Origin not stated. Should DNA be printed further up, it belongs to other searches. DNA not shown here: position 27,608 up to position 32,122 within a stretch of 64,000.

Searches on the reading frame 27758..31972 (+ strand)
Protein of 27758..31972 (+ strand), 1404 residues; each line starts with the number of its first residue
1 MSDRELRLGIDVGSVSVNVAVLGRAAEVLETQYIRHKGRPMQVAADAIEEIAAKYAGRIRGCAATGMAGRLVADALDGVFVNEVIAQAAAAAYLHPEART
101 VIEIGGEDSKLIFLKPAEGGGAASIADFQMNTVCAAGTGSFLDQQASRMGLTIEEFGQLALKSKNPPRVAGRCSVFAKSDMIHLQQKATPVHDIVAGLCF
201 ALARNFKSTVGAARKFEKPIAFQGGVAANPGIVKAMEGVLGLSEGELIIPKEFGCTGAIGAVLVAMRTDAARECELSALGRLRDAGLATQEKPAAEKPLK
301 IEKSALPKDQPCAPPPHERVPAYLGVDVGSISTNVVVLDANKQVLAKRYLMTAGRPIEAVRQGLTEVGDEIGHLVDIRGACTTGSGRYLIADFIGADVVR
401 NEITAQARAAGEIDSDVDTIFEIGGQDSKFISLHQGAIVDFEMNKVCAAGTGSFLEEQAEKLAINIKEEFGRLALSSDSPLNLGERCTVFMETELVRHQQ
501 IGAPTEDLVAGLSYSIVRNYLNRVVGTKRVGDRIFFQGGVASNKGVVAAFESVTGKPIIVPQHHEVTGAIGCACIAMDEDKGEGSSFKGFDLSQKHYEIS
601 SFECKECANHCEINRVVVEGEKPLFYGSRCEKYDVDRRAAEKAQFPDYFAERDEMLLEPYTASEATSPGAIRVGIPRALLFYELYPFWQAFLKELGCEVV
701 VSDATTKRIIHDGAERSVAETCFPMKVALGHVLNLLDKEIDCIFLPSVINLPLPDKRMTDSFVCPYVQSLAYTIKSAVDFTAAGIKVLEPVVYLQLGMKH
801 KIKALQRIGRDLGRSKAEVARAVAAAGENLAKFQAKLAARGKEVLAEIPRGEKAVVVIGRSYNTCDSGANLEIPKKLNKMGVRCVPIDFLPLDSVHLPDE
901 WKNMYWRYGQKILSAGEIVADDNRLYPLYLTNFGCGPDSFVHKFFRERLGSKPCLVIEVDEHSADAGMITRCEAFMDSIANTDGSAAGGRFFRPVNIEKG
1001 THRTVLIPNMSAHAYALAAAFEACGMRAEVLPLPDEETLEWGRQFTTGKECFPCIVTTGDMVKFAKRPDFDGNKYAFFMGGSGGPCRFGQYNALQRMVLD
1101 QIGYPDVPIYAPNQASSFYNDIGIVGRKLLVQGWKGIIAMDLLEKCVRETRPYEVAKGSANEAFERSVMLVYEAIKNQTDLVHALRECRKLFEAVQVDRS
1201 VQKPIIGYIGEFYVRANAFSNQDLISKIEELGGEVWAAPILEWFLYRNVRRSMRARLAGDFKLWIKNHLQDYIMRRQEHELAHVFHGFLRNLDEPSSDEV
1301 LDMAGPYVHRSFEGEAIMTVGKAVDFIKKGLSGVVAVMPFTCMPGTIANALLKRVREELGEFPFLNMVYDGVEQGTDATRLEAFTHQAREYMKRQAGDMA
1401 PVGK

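Call 9: search_protein_families(library=pfam, proteins=[window:27758-31972:+], max_evalue=0.001)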
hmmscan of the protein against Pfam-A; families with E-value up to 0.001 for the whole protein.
window:27758-31972:+ (1404 aa): 4 families
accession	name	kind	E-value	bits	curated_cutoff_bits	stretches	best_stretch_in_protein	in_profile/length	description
PF01869.26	BcrAD_BadFG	-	1.5e-71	241.6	31.5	2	324-576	1-271/271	BadF/BadG/BcrA/BcrD ATPase family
PF09989.15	DUF2229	-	3.6e-67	226.6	29.4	1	672-889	1-217/218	CoA enzyme activase uncharacterised domain (DUF2229)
PF00480.26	ROK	-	0.00043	20.3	22.9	0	8-68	2-63/294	ROK family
PF02782.22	FGGY_C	-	0.00046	20.5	27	0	531-577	150-195/198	FGGY family of carbohydrate kinases, C-terminal domain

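Call 91: search_protein_families(library=padloc, proteins=[window:27758-31972:+], max_evalue=0.001)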
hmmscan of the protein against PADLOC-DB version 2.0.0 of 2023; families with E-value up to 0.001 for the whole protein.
window:27758-31972:+ (1404 aa): 0 families
